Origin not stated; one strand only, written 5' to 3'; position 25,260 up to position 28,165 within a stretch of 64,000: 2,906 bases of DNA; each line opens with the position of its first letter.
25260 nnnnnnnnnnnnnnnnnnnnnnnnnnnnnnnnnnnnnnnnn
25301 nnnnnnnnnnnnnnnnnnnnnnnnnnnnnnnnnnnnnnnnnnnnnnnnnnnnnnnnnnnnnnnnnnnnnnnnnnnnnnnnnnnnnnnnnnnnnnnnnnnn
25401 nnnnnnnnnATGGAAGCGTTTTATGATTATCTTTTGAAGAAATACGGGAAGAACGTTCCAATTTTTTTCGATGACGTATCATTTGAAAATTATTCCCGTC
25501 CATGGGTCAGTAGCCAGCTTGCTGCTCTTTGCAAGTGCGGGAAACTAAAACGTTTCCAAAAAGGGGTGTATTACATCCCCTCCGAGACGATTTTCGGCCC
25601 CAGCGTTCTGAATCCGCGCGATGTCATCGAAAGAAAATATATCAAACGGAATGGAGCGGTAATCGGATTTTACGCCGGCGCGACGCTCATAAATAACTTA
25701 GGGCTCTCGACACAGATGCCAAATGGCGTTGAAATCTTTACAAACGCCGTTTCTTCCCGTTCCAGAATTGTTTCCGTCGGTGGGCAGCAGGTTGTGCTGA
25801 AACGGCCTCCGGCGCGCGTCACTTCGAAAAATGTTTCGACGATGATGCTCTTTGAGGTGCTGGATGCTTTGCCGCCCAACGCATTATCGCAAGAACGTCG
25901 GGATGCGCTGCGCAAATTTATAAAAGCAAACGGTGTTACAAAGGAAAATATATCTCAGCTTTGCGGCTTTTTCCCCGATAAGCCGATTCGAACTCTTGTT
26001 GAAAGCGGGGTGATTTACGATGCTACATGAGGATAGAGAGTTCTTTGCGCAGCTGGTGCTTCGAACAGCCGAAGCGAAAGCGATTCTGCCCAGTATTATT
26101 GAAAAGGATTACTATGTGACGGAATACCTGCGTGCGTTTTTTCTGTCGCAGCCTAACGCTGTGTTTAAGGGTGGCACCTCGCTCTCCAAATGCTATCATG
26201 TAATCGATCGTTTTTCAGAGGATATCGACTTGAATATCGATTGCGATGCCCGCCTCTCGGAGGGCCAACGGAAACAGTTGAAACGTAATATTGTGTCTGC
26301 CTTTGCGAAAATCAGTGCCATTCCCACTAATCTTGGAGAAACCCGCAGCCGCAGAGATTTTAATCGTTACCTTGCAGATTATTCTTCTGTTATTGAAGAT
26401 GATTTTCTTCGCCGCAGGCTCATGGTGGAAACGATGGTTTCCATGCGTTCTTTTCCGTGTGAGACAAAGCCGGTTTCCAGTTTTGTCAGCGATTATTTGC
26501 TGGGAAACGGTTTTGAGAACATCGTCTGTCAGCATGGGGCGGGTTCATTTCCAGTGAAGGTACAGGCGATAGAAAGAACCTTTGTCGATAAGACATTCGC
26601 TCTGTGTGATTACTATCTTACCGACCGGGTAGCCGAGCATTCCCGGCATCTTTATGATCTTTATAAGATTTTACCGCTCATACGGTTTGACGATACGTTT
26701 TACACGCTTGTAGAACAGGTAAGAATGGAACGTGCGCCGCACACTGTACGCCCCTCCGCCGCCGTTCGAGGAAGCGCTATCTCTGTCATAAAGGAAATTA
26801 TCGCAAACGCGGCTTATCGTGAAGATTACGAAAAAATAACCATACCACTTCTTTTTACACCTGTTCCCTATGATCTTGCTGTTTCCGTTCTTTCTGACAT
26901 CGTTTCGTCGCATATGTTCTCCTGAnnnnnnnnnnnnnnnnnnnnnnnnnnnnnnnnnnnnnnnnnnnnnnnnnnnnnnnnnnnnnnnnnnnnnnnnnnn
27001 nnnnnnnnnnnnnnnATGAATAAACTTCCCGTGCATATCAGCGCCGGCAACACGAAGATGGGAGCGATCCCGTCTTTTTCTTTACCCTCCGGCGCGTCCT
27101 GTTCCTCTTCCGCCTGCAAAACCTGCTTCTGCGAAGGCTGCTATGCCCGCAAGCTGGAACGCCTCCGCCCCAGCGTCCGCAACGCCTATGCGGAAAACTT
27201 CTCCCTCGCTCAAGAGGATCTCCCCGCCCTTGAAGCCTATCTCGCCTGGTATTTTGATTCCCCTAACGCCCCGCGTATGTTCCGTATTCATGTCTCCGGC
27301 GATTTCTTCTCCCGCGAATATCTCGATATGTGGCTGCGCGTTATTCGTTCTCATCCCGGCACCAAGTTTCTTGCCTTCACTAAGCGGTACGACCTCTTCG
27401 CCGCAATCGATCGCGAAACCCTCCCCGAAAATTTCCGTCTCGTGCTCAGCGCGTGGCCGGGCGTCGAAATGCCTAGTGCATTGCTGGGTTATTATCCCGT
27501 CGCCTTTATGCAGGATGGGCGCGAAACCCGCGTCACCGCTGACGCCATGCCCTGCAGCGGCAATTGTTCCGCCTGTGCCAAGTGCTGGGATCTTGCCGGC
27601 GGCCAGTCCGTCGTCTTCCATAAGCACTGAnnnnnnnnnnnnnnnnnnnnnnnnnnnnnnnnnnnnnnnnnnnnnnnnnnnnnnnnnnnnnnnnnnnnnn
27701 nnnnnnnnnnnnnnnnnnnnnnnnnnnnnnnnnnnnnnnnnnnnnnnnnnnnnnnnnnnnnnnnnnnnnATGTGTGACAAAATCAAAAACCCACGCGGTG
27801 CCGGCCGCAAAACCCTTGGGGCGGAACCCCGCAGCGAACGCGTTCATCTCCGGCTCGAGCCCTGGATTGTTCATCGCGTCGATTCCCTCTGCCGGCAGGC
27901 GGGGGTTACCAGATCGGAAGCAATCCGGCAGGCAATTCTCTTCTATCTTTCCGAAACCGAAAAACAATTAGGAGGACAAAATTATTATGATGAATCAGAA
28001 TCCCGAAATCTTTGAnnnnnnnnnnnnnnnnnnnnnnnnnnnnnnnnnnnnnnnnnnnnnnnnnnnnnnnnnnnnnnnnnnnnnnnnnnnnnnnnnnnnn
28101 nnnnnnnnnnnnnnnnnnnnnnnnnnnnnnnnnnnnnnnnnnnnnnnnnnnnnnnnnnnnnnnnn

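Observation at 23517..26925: Defence-type cargo inside the phage: an ATPase plus a small nuclease-like partner, and an AbiEi/AbiEii pair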

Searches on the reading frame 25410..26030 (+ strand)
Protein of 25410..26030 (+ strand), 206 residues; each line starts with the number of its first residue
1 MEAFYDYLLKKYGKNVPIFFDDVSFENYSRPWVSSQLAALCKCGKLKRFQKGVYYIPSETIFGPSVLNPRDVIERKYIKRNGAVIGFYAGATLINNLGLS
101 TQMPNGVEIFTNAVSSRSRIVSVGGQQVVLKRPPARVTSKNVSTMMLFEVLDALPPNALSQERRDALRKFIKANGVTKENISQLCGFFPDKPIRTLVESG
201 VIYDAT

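Call 3: search_protein_families(library=pfam, proteins=[window:25410-26030:+], max_evalue=0.1)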
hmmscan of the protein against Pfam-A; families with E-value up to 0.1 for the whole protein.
window:25410-26030:+ (206 aa): 1 family
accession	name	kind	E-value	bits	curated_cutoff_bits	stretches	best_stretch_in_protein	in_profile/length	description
PF19570.5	DUF6088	-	1.4e-07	31.9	25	1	9-172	6-165/172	Family of unknown function (DUF6088)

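Call 4: search_protein_families(library=padloc, proteins=[window:25410-26030:+], max_evalue=0.1)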
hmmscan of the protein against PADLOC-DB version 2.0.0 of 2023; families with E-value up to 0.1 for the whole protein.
window:25410-26030:+ (206 aa): 14 families
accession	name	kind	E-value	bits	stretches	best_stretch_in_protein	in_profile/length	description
PDLC02236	AbiEi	-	4.6e-57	191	1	4-203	2-204/207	AbiEi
PDLC02226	AbiEi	-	2.1e-25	87.8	1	10-181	12-175/202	AbiEi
PDLC02247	AbiEi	-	3.1e-22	77.5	1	33-163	46-169/215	AbiEi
PDLC02251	AbiEi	-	1.7e-13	48.6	1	32-153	37-150/230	AbiEi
PDLC02264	AbiEi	-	1.2e-12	46.3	1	27-107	30-108/205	AbiEi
PDLC02246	AbiEi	-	2.3e-07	28.6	1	33-182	38-183/230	AbiEi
PDLC02233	AbiEi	-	6.8e-07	27.1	1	29-136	31-136/214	AbiEi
PDLC02234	AbiEi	-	2.2e-06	25.6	1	33-154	29-143/191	AbiEi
PDLC02250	AbiEi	-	0.0014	16.5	1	41-151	39-139/197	AbiEi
PDLC02267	AbiEi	-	0.0017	15.8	1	33-128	37-119/252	AbiEi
PDLC02229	AbiEi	-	0.0023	16.5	1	33-130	33-129/131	AbiEi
PDLC02235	AbiEi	-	0.014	13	1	26-69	32-75/240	AbiEi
PDLC02256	AbiEi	-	0.042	11.8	0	36-154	31-138/174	AbiEi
PDLC02265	AbiEi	-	0.05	11.3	0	35-61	30-56/198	AbiEi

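Call 6: search_protein_families(library=ncbifam, proteins=[window:25410-26030:+], max_evalue=0.1)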
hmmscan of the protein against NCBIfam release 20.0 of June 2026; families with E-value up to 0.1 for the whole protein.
window:25410-26030:+ (206 aa): 2 families
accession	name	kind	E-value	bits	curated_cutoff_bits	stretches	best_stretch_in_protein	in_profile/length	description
NF041214.1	plasmid_TraB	equivalog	0.024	13.1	800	1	24-56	599-632/639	plasmid transfer protein TraB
NF010497.0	PRK13916.1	equivalog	0.092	12.8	140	0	146-176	19-49/109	plasmid segregation protein ParR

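Call 7: search_protein_families(library=phrogs, proteins=[window:25410-26030:+], max_evalue=0.01)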
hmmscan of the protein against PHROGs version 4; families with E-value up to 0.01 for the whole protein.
window:25410-26030:+ (206 aa): 1 family
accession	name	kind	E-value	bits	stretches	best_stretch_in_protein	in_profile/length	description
phrog_21852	-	unknown function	0.00017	22.8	1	32-154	7-122/172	-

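Call 33: search_solved_structures(query=window:25410-26030:+, max_evalue=1, show_alignments=1)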
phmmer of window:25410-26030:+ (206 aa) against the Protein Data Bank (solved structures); distinct sequences matched with E-value up to 1: 4.
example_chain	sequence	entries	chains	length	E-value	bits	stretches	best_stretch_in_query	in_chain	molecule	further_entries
8cwy_A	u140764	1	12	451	0.00039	23.6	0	170-204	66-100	T32-15-1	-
8cws_A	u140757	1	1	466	0.0005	23.2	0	170-204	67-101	F4132-2 Chain A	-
5cwb_A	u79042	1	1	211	0.039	17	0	170-204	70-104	Designed helical repeat protein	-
7mwr_B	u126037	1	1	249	0.094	15.8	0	170-204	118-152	LHD101B4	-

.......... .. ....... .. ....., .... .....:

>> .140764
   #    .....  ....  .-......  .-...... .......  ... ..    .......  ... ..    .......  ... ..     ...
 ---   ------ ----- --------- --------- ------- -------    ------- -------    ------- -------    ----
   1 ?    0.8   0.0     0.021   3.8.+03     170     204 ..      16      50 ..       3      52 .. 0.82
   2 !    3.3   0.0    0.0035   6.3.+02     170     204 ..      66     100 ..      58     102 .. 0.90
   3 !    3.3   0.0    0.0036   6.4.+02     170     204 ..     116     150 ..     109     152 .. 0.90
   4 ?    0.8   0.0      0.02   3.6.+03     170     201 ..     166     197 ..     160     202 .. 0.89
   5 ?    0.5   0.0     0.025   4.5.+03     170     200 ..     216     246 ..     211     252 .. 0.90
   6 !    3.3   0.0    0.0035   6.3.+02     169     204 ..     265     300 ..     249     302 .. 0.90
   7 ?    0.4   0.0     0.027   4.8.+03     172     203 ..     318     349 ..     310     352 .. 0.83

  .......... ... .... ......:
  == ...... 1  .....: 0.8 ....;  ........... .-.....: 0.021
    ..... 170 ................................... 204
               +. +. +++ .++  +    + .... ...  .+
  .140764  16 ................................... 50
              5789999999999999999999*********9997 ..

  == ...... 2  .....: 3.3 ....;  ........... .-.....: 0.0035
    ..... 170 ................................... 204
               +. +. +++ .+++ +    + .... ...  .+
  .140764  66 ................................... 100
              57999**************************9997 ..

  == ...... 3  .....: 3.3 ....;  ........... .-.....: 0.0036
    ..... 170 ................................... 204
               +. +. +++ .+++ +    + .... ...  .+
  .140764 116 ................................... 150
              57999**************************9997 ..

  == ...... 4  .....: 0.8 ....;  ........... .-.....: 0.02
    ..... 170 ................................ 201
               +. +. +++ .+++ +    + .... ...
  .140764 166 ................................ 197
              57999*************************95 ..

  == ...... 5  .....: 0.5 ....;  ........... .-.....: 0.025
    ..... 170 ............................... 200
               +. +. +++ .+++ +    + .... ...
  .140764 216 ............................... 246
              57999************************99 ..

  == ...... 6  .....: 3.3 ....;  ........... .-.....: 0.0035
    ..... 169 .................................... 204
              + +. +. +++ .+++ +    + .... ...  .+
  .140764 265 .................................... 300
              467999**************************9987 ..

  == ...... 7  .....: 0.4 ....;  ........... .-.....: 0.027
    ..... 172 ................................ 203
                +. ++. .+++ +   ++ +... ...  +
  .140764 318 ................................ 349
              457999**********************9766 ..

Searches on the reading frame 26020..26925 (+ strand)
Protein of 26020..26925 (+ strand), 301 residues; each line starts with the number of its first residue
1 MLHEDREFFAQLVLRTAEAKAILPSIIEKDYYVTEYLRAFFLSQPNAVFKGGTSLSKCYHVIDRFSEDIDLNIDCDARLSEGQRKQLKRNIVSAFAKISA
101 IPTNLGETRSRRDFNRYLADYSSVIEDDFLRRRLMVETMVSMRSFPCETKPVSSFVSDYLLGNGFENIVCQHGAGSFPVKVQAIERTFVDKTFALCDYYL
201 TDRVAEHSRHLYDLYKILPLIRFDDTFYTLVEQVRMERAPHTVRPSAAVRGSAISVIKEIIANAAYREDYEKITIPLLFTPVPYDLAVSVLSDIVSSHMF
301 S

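Call 3: search_protein_families(library=pfam, proteins=[window:26020-26925:+], max_evalue=0.1)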
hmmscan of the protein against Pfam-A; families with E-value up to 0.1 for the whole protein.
window:26020-26925:+ (301 aa): 1 family
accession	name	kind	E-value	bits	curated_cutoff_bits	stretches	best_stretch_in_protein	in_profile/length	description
PF08843.17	AbiEii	-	2.4e-28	100.1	22.5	1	42-281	10-227/238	Nucleotidyl transferase AbiEii toxin, Type IV TA system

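Call 4: search_protein_families(library=padloc, proteins=[window:26020-26925:+], max_evalue=0.1)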
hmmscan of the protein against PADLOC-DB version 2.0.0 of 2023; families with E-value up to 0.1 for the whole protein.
window:26020-26925:+ (301 aa): 28 families (the best 25 are shown)
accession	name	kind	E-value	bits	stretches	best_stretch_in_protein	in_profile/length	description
PDLC02292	AbiEii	-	1.2e-74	249.7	1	2-292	3-277/283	AbiEii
PDLC02289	AbiEii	-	2.1e-42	143.7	1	2-285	7-287/309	AbiEii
PDLC02316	AbiEii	-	6.1e-34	115.8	1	2-274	3-283/314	AbiEii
PDLC02297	AbiEii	-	2.7e-32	110.3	1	10-297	5-304/307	AbiEii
PDLC02302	AbiEii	-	2.4e-26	90.9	1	17-295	17-306/313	AbiEii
PDLC02322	AbiEii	-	4.3e-22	77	1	3-218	6-232/324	AbiEii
PDLC02304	AbiEii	-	4e-16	57.7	1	15-226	9-196/260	AbiEii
PDLC02315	AbiEii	-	2.6e-15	54.5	1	20-76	29-89/352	AbiEii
PDLC02317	AbiEii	-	7.5e-11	39.6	1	13-88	7-85/396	AbiEii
PDLC02321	AbiEii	-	3.5e-10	38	1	5-116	2-112/296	AbiEii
PDLC02307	AbiEii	-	1.2e-08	33.1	1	46-137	22-95/219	AbiEii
PDLC02323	AbiEii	-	3.6e-08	31.3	1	27-91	19-82/248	AbiEii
PDLC02303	AbiEii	-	5.9e-08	30.4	1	26-109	19-103/249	AbiEii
PDLC02299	AbiEii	-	6e-06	23.8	1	21-81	20-80/344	AbiEii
PDLC02296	AbiEii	-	6.6e-06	23.5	1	23-96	20-92/282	AbiEii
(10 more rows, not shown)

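Call 6: search_protein_families(library=ncbifam, proteins=[window:26020-26925:+], max_evalue=0.1)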
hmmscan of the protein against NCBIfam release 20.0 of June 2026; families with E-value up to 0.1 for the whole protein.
window:26020-26925:+ (301 aa): 0 families

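Call 7: search_protein_families(library=phrogs, proteins=[window:26020-26925:+], max_evalue=0.01)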
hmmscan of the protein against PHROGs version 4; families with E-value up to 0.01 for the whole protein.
window:26020-26925:+ (301 aa): 1 family
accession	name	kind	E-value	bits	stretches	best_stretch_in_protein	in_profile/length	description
phrog_19731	-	unknown function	2.6e-23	83.8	1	2-220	6-237/314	-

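Call 32: search_solved_structures(query=window:26020-26925:+, max_evalue=1, show_alignments=2)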
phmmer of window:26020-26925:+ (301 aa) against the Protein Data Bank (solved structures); distinct sequences matched with E-value up to 1: 2.
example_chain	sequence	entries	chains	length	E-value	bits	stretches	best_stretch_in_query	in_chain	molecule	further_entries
6y56_A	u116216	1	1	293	0.16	14.5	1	29-76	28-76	Uncharacterized protein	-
9hlo_B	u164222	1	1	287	0.32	13.5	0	45-127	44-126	Abortive infection protein AbiGII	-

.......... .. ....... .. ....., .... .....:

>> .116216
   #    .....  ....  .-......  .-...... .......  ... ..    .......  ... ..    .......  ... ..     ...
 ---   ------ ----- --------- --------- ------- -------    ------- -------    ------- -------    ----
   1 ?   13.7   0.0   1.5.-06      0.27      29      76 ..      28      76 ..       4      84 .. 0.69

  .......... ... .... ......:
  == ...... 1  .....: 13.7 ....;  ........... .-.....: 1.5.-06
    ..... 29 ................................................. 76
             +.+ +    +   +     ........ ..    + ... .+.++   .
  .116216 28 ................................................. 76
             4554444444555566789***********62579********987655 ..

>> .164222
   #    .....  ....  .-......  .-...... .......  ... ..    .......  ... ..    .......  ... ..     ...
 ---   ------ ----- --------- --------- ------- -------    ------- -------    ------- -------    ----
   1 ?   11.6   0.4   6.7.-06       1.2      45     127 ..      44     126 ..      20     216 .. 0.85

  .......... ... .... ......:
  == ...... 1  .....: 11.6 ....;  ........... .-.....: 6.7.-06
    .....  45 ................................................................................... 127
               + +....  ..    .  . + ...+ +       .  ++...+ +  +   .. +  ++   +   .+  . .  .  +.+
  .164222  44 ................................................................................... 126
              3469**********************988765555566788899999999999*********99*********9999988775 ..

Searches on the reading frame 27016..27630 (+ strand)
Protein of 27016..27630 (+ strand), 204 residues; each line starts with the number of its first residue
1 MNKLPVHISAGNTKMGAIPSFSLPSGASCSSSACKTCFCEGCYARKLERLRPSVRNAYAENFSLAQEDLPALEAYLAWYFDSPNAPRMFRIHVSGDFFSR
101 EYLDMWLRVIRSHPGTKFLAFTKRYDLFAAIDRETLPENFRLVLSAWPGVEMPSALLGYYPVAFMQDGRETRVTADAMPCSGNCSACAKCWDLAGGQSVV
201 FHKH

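Call 3: search_protein_families(library=pfam, proteins=[window:27016-27630:+], max_evalue=0.1)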
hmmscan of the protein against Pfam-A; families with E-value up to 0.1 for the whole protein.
window:27016-27630:+ (204 aa): 3 families
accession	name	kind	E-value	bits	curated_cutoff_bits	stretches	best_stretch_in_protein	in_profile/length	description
PF17338.8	GP88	-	2.7e-30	106.3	24.4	1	16-146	21-160/230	Gene product 88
PF07505.17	DUF5131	-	0.0003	20.8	28.9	1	28-144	18-133/243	Protein of unknown function (DUF5131)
PF23516.1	YthB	-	0.095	13.4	27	0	1-15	1-15/32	YthB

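Call 4: search_protein_families(library=padloc, proteins=[window:27016-27630:+], max_evalue=0.1)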
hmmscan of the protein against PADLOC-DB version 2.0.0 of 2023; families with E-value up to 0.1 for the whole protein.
window:27016-27630:+ (204 aa): 2 families
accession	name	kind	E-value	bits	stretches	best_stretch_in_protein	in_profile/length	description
PDLC04569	PDC-M30B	-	0.0029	15.2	1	38-134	25-120/241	-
PDLC04639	PDC-M41B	-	0.0044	14.4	1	38-135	25-121/241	-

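Call 6: search_protein_families(library=ncbifam, proteins=[window:27016-27630:+], max_evalue=0.1)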
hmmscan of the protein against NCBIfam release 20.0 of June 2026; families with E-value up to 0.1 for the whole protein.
window:27016-27630:+ (204 aa): 0 families

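Call 7: search_protein_families(library=phrogs, proteins=[window:27016-27630:+], max_evalue=0.01)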
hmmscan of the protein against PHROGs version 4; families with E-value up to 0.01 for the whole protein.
window:27016-27630:+ (204 aa): 3 families
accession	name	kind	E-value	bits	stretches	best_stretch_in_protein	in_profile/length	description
phrog_1392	-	unknown function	1.3e-20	74.9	1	13-133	64-192/296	-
phrog_2554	-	unknown function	1.7e-05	25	1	33-204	345-512/529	-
phrog_2045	-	unknown function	0.00044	20.8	1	31-144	24-143/299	-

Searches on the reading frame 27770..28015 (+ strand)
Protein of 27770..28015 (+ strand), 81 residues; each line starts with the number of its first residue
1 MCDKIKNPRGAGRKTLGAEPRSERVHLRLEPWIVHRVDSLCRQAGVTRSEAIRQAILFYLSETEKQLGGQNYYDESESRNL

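Call 3: search_protein_families(library=pfam, proteins=[window:27770-28015:+], max_evalue=0.1)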
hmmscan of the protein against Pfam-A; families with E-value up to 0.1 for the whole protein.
window:27770-28015:+ (81 aa): 3 families
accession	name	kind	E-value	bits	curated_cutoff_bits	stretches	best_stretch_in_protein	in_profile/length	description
PF01402.27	RHH_1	-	1e-08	35.3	20.5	1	24-60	1-37/39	Ribbon-helix-helix protein, copG family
PF12651.13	RHH_3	-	0.021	15.2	21.6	1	23-63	3-43/44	Ribbon-helix-helix domain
PF15919.11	HicB_lk_antitox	-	0.058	14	27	1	20-54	87-121/123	HicB_like antitoxin of bacterial toxin-antitoxin system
